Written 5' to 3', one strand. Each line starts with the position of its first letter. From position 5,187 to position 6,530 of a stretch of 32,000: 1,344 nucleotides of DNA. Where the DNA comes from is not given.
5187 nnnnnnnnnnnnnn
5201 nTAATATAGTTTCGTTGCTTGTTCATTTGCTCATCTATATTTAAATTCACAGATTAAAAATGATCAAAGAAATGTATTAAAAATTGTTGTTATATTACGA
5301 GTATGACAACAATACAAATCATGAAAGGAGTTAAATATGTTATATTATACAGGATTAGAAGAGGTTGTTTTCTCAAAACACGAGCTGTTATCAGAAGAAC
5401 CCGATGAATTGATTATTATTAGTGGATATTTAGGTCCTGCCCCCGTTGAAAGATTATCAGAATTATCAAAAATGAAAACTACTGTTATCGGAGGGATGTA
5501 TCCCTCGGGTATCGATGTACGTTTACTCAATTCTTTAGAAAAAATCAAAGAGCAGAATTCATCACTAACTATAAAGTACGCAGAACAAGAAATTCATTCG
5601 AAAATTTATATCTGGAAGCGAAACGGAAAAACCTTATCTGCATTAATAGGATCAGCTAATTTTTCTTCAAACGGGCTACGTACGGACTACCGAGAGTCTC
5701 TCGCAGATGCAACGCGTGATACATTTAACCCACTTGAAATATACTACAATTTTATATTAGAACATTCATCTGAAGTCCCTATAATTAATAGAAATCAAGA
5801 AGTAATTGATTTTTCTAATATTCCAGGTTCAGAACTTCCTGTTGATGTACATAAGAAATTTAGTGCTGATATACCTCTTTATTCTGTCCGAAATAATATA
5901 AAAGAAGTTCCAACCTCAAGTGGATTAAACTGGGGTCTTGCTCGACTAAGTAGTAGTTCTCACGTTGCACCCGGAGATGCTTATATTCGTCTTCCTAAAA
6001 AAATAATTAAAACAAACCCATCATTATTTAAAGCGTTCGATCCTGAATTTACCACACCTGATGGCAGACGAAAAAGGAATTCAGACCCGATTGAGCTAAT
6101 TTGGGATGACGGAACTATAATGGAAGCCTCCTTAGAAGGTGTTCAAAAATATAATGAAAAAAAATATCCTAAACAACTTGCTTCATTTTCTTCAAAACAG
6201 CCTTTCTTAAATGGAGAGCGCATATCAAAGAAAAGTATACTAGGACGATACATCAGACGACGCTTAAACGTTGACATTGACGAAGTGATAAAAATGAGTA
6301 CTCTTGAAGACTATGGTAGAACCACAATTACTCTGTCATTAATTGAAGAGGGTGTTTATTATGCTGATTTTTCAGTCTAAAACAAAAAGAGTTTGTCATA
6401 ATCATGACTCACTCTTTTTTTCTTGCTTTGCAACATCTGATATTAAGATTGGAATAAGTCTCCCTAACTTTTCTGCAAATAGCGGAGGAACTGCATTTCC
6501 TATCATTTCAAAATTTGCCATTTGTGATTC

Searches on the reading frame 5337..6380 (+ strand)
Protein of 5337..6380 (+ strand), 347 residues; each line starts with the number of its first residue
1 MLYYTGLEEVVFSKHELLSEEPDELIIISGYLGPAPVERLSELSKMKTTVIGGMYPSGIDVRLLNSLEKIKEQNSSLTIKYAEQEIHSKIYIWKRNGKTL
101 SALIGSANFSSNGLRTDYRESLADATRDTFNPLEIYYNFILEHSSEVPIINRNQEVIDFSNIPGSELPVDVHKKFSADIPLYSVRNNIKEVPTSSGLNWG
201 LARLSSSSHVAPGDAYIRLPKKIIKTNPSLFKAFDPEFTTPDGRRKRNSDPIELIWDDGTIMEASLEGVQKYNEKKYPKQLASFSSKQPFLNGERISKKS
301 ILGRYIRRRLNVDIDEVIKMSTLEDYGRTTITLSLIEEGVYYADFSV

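Call 6: search_protein_families(library=pfam, proteins=[window:5337-6380:+], max_evalue=0.01)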
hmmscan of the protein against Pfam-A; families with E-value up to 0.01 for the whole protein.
window:5337-6380:+ (347 aa): 3 families
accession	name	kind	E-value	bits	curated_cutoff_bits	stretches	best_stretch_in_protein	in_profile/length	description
PF09565.16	RE_NgoFVII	-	4.5e-35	120.8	23.8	1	7-155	3-158/162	NgoFVII restriction endonuclease N-terminal PLD domain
PF20731.2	RE_NgoFVII_C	-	6.1e-29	101.1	23.8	1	181-336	8-130/131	NgoFVII C-terminal B3-like DNA-binding domain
PF13091.12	PLDc_2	-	0.0032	17.8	27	1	66-118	60-109/132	PLD-like domain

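Call 7: search_protein_families(library=padloc, proteins=[window:5337-6380:+], max_evalue=0.01)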
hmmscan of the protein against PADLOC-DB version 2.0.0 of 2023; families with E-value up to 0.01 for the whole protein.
window:5337-6380:+ (347 aa): 3 families
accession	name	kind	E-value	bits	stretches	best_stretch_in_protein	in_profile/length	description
PDLC03530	REase_II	-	3.7e-07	27.5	1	21-111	30-129/350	Type II restriction enzyme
PDLC03829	ZacB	-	2.1e-05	21.6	1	39-115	244-325/586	-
PDLC02614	DrmC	-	0.0001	20.1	1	15-118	27-129/153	DrmC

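Call 9: search_protein_families(library=ncbifam, proteins=[window:5337-6380:+], max_evalue=0.001)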
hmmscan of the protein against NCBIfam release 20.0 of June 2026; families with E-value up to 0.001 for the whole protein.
window:5337-6380:+ (347 aa): 0 families

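Call 25: search_solved_structures(query=window:5337-6380:+, max_evalue=1, show_alignments=2)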
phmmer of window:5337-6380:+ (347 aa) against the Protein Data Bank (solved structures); distinct sequences matched with E-value up to 1: 0.

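Call 26: find_homologous_proteins(query=window:5337-6380:+, max_evalue=0.001)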
Query window:5337-6380:+ (347 aa): 980 proteins with E <= 0.001 among 5060 candidates; the best 120 are listed.
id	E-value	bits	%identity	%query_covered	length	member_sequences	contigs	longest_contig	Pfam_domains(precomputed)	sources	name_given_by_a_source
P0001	2.0e-225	765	100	100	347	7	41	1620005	PF20731.3,PF09565.17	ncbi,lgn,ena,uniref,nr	ncbi:hypothetical protein SFBM_1175 [Candidatus Arthromitus sp. SFB-mouse-Japan]|uniref:restriction 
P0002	2.4e-223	759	99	100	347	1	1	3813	PF20731.3,PF09565.17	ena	-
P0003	7.6e-183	625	80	100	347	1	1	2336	PF20731.3,PF09565.17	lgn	-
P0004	2.4e-176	604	79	100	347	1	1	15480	PF20731.3,PF09565.17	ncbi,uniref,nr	ncbi:NgoFVII family restriction endonuclease [Bacillus sp. AFS001701]|uniref:restriction endonucleas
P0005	1.0e-175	602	78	100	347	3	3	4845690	PF20731.3,PF09565.17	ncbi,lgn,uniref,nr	ncbi:NgoFVII family restriction endonuclease [Lysinibacillus macroides]|uniref:PLD phosphodiesterase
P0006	2.9e-174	597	77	100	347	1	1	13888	PF20731.3,PF09565.17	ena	-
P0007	2.7e-172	591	79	100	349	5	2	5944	PF20731.3,PF09565.17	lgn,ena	-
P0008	4.9e-171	587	76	100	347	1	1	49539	PF20731.3,PF09565.17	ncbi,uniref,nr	ncbi:NgoFVII family restriction endonuclease [Cytobacillus sp. S13-E01]|uniref:restriction endonucle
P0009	1.7e-168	578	76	100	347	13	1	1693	PF20731.3,PF09565.17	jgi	-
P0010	1.6e-167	575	75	100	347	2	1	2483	PF20731.3,PF09565.17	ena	-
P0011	7.3e-167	573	74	100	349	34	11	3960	PF20731.3,PF09565.17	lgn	-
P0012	3.1e-165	567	72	100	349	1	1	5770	PF20731.3,PF09565.17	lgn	-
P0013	2.3e-163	561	73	100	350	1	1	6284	PF20731.3,PF09565.17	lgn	-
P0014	2.5e-162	558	73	100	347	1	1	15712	PF20731.3,PF09565.17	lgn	-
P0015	3.8e-162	557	73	100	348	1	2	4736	PF20731.3,PF09565.17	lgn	-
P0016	6.9e-160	550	71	100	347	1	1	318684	PF20731.3,PF09565.17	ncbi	ncbi:restriction endonuclease PLD domain-containing protein [Streptococcus pluranimalium]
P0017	8.7e-160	550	74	100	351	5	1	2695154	PF20731.3,PF09565.17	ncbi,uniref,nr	ncbi:restriction endonuclease PLD domain-containing protein [Lactococcus allomyrinae]|uniref:NgoFVII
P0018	2.6e-155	535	71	100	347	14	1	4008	PF20731.3,PF09565.17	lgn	-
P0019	7.2e-155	533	68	100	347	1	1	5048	PF20731.3,PF09565.17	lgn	-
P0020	1.8e-154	532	69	100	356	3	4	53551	PF20731.3,PF09565.17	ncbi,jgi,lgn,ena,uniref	ncbi:restriction endonuclease PLD domain-containing protein [Aerococcus urinaeequi]|uniref:restricti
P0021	8.2e-154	530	70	100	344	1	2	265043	PF20731.3,PF09565.17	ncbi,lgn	-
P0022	4.3e-152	524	71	100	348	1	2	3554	PF20731.3,PF09565.17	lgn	-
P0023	1.1e-151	523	69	100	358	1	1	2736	PF20731.3,PF09565.17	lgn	-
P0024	6.6e-150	517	67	100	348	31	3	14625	PF20731.3,PF09565.17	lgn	-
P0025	3.7e-148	511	70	100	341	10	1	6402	PF20731.3,PF09565.17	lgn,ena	-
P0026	4.0e-148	511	68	100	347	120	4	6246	PF20731.3,PF09565.17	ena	-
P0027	7.4e-148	510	68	100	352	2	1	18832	PF20731.3,PF09565.17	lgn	-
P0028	8.7e-148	510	66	100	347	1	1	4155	PF20731.3,PF09565.17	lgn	-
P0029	9.4e-148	510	68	100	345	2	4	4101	PF20731.3,PF09565.17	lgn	-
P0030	1.4e-147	509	68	100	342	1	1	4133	PF20731.3,PF09565.17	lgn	-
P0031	9.1e-147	507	68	100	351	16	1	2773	PF20731.3,PF09565.17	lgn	-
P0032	1.1e-145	503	67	100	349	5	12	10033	PF20731.3,PF09565.17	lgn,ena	-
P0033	2.9e-145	502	67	100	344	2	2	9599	PF20731.3,PF09565.17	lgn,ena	-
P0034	6.4e-145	501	68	100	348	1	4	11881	PF20731.3,PF09565.17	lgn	-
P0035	1.4e-144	500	67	100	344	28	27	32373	PF20731.3,PF09565.17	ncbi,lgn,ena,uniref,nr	ncbi:restriction endonuclease PLD domain-containing protein [uncultured Streptococcus sp.]|uniref:re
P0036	7.8e-144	497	65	100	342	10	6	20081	PF20731.3,PF09565.17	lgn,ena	-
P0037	4.3e-143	495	66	100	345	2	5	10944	PF20731.3,PF09565.17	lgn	-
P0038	1.4e-141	490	66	100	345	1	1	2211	PF20731.3,PF09565.17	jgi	jgi:hypothetical protein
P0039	2.1e-141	489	66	100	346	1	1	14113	PF20731.3,PF09565.17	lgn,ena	-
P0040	8.1e-141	487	67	100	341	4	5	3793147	PF20731.3,PF09565.17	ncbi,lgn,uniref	ncbi:restriction endonuclease PLD domain-containing protein [Bacillus pumilus]|uniref:restriction en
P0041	2.8e-140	485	65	100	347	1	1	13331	PF20731.3,PF09565.17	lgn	-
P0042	2.0e-138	479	65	100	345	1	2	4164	PF20731.3,PF09565.17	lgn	-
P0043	3.1e-138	479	64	100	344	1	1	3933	PF20731.3,PF09565.17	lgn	-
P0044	3.8e-137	475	64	100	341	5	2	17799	PF20731.3,PF09565.17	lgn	-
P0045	2.0e-136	473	63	100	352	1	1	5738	PF20731.3,PF09565.17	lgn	-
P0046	2.5e-136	473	63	100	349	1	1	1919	PF20731.3,PF09565.17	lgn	-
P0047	3.9e-136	472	66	100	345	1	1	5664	PF20731.3,PF09565.17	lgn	-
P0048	5.1e-136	471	62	100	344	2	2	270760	PF20731.3,PF09565.17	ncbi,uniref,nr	ncbi:restriction endonuclease PLD domain-containing protein [Staphylococcus hyicus]|uniref:restricti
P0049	6.1e-136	471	63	100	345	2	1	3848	PF20731.3,PF09565.17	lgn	-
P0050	1.2e-135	470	63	100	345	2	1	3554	PF20731.3,PF09565.17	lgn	-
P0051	1.2e-134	467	63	100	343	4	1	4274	PF20731.3,PF09565.17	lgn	-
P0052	1.3e-134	467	63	100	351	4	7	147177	PF20731.3,PF09565.17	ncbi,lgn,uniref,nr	ncbi:restriction endonuclease PLD domain-containing protein [Mammaliicoccus sciuri]|uniref:restricti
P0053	4.4e-134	465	63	100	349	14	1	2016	PF20731.3,PF09565.17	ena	-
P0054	1.5e-133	463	63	100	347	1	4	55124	PF20731.3,PF09565.17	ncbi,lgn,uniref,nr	ncbi:restriction endonuclease PLD domain-containing protein [Staphylococcus equorum]|uniref:restrict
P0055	2.2e-133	463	60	100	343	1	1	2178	PF20731.3,PF09565.17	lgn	-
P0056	4.8e-133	462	64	100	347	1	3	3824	PF20731.3,PF09565.17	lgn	-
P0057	9.2e-133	461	64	100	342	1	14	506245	PF20731.3,PF09565.17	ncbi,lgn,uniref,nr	ncbi:TPA_asm: NgoFVII family restriction endonuclease [Listeria monocytogenes]|uniref:restriction en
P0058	2.4e-132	459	62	100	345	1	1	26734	PF20731.3,PF09565.17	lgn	-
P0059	3.3e-132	459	63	100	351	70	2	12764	PF20731.3,PF09565.17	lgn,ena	-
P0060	4.5e-132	459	63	100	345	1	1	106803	PF20731.3,PF09565.17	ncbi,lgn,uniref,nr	ncbi:restriction endonuclease PLD domain-containing protein [Veillonella sp. AS16]|uniref:restrictio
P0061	2.2e-131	456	63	100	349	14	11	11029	PF20731.3,PF09565.17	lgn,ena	-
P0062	7.4e-131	455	62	100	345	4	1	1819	PF20731.3,PF09565.17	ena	-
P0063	3.7e-130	452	62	100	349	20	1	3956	PF20731.3,PF09565.17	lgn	-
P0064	7.6e-130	451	62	100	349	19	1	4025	PF20731.3,PF09565.17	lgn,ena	-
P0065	2.4e-129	450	62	100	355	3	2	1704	PF20731.3,PF09565.17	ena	-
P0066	3.0e-129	449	62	100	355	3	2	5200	PF20731.3,PF09565.17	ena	-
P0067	5.3e-128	445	61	100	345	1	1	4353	PF20731.3,PF09565.17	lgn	-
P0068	2.3e-127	443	61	100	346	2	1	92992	PF20731.3,PF09565.17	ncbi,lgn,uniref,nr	ncbi:restriction endonuclease PLD domain-containing protein [Enterococcus sp. 1001283B150225_161107_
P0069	9.4e-126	438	60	100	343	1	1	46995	PF20731.3,PF09565.17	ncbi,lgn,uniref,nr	ncbi:NgoFVII family restriction endonuclease [Staphylococcus cohnii]|uniref:restriction endonuclease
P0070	1.1e-125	438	59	100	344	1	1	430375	PF20731.3,PF09565.17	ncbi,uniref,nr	ncbi:NgoFVII family restriction endonuclease [Staphylococcus gallinarum]|uniref:NgoFVII family restr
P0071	2.5e-124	433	60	100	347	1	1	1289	PF20731.3,PF09565.17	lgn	-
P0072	4.0e-124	432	60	100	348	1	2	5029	PF20731.3,PF09565.17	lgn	-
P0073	3.0e-123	430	60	100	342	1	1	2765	PF20731.3,PF09565.17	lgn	-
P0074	5.0e-123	429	59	100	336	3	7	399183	PF20731.3,PF09565.17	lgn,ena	-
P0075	1.3e-121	424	60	100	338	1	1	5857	PF20731.3,PF09565.17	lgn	-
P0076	8.0e-121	422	58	100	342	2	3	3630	PF20731.3,PF09565.17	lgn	-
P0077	2.3e-120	420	59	100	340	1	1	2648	PF20731.3,PF13091.13,PF09565.17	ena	-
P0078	7.8e-120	418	57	100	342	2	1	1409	PF20731.3,PF09565.17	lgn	-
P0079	1.6e-119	417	59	100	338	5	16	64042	PF20731.3,PF09565.17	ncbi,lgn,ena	-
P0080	2.5e-119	417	60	100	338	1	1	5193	PF20731.3,PF09565.17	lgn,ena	-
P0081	3.7e-118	413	58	100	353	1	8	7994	PF20731.3,PF09565.17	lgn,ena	-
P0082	5.1e-118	412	59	100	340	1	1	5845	PF20731.3,PF09565.17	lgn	-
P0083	5.8e-118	412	59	100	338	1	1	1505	PF20731.3,PF09565.17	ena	-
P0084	7.1e-118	412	57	100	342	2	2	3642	PF20731.3,PF09565.17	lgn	-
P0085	1.6e-117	411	65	85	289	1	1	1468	PF20731.3,PF09565.17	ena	-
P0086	5.1e-117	409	59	100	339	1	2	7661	PF20731.3,PF09565.17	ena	-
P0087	5.5e-117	409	58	100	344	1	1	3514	PF20731.3,PF09565.17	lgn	-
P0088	7.1e-117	409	59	100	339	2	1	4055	PF20731.3,PF09565.17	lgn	-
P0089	6.0e-116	406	55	100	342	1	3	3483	PF20731.3,PF09565.17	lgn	-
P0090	7.5e-115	402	57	100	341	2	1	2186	PF20731.3,PF09565.17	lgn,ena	-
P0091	5.1e-114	399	55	100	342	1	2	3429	PF20731.3,PF09565.17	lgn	-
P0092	5.3e-114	399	55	100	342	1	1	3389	PF20731.3,PF09565.17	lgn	-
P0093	1.0e-113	398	54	100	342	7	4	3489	PF20731.3,PF09565.17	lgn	-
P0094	1.5e-113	398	58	100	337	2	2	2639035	PF20731.3,PF09565.17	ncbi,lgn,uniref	ncbi:NgoFVII family restriction endonuclease [Gallibacterium anatis]|uniref:restriction endonuclease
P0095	2.1e-111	391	56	100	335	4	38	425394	PF20731.3,PF09565.17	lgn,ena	-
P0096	3.5e-111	390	56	100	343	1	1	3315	PF20731.3,PF09565.17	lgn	-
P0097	1.2e-110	388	57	100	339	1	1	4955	PF20731.3,PF09565.17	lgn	-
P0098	4.6e-110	386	56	100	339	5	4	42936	PF20731.3,PF09565.17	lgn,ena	-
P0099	2.4e-109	384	53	100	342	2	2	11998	PF20731.3,PF09565.17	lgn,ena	-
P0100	3.5e-109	383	53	100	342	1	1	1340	PF20731.3,PF09565.17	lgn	-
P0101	1.2e-108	382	53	100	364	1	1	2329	PF20731.3,PF09565.17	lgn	-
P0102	1.6e-108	381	53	100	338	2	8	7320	PF20731.3,PF09565.17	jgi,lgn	-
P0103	2.0e-108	381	55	100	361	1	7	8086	PF20731.3,PF09565.17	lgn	-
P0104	1.2e-107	378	54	100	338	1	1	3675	PF20731.3,PF09565.17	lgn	-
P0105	1.9e-106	374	55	100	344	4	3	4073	PF20731.3,PF09565.17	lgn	-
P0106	5.5e-105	370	68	75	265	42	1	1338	PF20731.3,PF09565.17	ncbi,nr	ncbi:TPA: NgoFVII family restriction endonuclease, partial [Staphylococcus pseudintermedius]|nr:NgoF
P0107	6.3e-105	369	55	100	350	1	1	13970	PF20731.3,PF09565.17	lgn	-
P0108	6.7e-105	369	54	100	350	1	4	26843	PF20731.3,PF09565.17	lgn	-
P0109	2.0e-104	368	53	100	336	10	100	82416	PF20731.3,PF09565.17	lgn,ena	-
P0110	2.5e-104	367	52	100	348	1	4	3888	PF20731.3,PF09565.17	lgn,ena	-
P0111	3.3e-104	367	53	100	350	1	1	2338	PF20731.3,PF09565.17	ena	-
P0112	5.5e-104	366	54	100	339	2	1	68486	PF20731.3,PF09565.17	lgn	-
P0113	4.0e-102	360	53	100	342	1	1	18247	PF20731.3,PF09565.17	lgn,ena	-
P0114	8.6e-102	359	53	100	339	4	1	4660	PF20731.3,PF09565.17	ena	-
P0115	7.6e-100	353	51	100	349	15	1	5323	PF20731.3,PF09565.17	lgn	-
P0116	1.3e-99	352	50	100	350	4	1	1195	PF20731.3,PF09565.17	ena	-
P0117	3.3e-99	350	51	100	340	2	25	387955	PF20731.3,PF09565.17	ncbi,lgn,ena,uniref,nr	ncbi:restriction endonuclease PLD domain-containing protein [Enterococcus faecalis]|uniref:restricti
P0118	1.4e-95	339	56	85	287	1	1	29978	PF20731.3,PF09565.17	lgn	-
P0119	1.9e-95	338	51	100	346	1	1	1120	PF20731.3,PF09565.17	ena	-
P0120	2.4e-95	338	52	100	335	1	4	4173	PF20731.3,PF09565.17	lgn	-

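Call 27: find_encoding_contigs(protein=P0005, flank=8000, max_places=2)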
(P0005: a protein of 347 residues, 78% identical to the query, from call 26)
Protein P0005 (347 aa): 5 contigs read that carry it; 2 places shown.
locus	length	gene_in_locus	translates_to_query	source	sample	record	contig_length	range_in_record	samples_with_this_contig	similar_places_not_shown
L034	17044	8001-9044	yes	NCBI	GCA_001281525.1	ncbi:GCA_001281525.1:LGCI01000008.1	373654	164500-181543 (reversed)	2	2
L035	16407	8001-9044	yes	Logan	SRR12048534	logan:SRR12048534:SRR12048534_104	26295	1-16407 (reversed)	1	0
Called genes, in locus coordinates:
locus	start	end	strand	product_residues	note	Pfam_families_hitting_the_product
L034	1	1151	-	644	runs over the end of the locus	PF00476:DNA_pol_A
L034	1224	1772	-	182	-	PF10991:Enc34_ssDNA-bd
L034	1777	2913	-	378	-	PF10926:DUF2800, PF12705:PDDEXK_1 (weak)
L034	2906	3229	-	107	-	-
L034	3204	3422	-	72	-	-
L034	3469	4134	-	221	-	-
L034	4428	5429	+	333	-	PF20282:CTD6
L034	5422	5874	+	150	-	PF20288:MC2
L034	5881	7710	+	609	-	PF13476:AAA_23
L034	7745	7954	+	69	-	PF13443:HTH_26, PF01381:HTH_3 (weak)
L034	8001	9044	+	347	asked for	PF09565:RE_NgoFVII, PF20731:RE_NgoFVII_C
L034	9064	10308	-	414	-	PF00145:DNA_methylase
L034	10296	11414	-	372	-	PF00145:DNA_methylase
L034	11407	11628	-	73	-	PF13443:HTH_26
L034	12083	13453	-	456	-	PF01938:TRAM, PF05958:tRNA_U5-meth_tr, PF06325:PrmA (faint), PF02475:TRM5-TYW2_MTfase (weak), PF13649:Methyltransf_25 (weak), PF13847:Methyltransf_31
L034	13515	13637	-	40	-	PF22282:CydS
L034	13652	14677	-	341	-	PF02322:Cyt_bd_oxida_II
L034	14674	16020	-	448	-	PF01654:Cyt_bd_oxida_I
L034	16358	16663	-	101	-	-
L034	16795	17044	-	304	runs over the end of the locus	PF00781:DAGK_cat, PF01513:NAD_kinase (weak), PF19279:YegS_C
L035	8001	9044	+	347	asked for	PF09565:RE_NgoFVII, PF20731:RE_NgoFVII_C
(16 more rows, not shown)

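Call 28: find_encoding_contigs(protein=P0017, flank=8000, max_places=2)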
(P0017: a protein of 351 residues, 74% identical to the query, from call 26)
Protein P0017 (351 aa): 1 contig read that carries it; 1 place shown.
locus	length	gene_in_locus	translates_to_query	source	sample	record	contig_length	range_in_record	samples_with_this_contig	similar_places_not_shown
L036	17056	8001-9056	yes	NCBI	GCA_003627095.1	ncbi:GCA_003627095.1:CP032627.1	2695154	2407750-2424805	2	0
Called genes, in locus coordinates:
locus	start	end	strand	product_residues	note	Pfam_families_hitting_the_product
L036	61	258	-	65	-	-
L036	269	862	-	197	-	PF01719:Rep_OBD, PF21861:RepB_C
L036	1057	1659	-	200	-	-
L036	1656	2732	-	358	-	-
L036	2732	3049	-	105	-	-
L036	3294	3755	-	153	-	-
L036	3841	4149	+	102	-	-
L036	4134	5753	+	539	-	PF01381:HTH_3 (faint)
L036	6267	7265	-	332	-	-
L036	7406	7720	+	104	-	PF12844:HTH_19, PF13560:HTH_31, PF01381:HTH_3, PF13443:HTH_26 (weak)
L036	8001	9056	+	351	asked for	PF09565:RE_NgoFVII, PF20731:RE_NgoFVII_C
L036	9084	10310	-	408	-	PF00145:DNA_methylase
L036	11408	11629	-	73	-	PF13443:HTH_26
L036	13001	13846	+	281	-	PF00248:Aldo_ket_red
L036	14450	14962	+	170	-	PF00857:Isochorismatase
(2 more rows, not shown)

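Call 29: find_encoding_contigs(protein=P0057, flank=8000, max_places=2)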
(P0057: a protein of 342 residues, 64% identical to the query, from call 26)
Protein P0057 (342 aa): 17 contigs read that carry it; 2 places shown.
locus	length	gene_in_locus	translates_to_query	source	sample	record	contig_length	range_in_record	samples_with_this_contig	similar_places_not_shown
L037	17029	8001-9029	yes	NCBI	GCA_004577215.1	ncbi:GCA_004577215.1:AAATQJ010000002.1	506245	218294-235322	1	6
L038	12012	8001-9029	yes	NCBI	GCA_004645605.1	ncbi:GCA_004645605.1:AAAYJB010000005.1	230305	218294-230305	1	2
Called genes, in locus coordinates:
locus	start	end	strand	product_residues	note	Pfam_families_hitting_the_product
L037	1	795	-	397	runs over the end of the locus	PF07690:MFS_1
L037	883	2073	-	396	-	PF01546:Peptidase_M20, PF07687:M20_dimer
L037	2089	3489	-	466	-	PF00083:Sugar_tr (weak), PF07690:MFS_1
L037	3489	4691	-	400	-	PF01546:Peptidase_M20, PF07687:M20_dimer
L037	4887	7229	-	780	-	PF12833:HTH_18, PF00165:HTH_AraC (weak), PF01229:Glyco_hydro_39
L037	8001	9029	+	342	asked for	PF09565:RE_NgoFVII, PF20731:RE_NgoFVII_C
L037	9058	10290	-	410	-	PF00145:DNA_methylase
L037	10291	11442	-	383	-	PF00145:DNA_methylase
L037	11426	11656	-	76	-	PF13443:HTH_26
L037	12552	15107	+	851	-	PF17965:MucBP_2 (faint), PF22350:Int_EF-hand, PF12799:LRR_4 (faint), PF22508:InlJ_IG, PF06458:MucBP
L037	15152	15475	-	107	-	-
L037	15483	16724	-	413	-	PF06245:DUF1015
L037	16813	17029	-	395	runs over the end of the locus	PF00389:2-Hacid_dh, PF02826:2-Hacid_dh_C, PF03446:NAD_binding_2 (weak)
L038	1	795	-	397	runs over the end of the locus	PF07690:MFS_1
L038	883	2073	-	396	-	PF01546:Peptidase_M20, PF07687:M20_dimer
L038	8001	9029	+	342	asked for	PF09565:RE_NgoFVII, PF20731:RE_NgoFVII_C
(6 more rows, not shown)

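Call 31: find_related_loci(query=window:5337-6380:+, collection=metagenome_contigs, flank=10000)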
Query window:5337-6380:+ (347 aa) in metagenome_contigs; peptide patterns used: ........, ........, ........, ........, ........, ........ (x = any residue, [..] = any of these).
164 stretches matched a pattern; 1 encode a relative of the query (tblastn E <= 1e-3); 1 distinct loci.
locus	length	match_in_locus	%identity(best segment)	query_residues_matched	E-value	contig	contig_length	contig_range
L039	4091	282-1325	74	1-347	0e+0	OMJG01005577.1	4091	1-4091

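Call 32: find_encoding_contigs(protein=P0117, flank=8000, max_places=2)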
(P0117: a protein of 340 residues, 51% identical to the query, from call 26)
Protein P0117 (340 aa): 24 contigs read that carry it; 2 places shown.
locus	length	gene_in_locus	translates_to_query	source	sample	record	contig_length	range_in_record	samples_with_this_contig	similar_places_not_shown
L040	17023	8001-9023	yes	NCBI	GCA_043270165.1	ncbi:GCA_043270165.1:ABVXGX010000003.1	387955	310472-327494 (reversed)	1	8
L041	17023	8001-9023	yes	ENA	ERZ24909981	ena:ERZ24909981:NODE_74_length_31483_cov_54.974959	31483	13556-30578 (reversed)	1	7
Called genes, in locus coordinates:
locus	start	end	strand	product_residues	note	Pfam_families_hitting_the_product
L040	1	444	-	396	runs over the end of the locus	PF14659:Phage_int_SAM_3, PF00589:Phage_integrase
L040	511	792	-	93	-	-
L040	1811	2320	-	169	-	-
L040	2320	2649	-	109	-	-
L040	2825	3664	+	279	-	PF12844:HTH_19 (weak), PF01381:HTH_3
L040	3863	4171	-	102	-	-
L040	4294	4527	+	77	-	PF13744:HTH_37 (weak), PF12844:HTH_19 (weak), PF01381:HTH_3, PF13443:HTH_26, PF13560:HTH_31 (weak)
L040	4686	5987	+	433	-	-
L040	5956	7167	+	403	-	PF13289:SIR2_2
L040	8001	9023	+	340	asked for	PF09565:RE_NgoFVII, PF20731:RE_NgoFVII_C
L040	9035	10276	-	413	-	PF00145:DNA_methylase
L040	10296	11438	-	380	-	PF00145:DNA_methylase, PF09445:Methyltransf_15 (weak)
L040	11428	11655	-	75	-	PF13443:HTH_26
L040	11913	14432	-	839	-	PF00158:Sigma54_activat, PF00004:AAA, PF07724:AAA_2 (weak), PF07728:AAA_5, PF13401:AAA_22 (weak), PF03610:EIIA-man (weak), PF00874:PRD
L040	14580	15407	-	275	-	PF03613:EIID-AGA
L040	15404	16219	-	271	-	PF03609:EII-Sor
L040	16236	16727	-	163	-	PF03830:PTSIIB_sorb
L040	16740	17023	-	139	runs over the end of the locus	PF03610:EIIA-man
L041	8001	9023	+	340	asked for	PF09565:RE_NgoFVII, PF20731:RE_NgoFVII_C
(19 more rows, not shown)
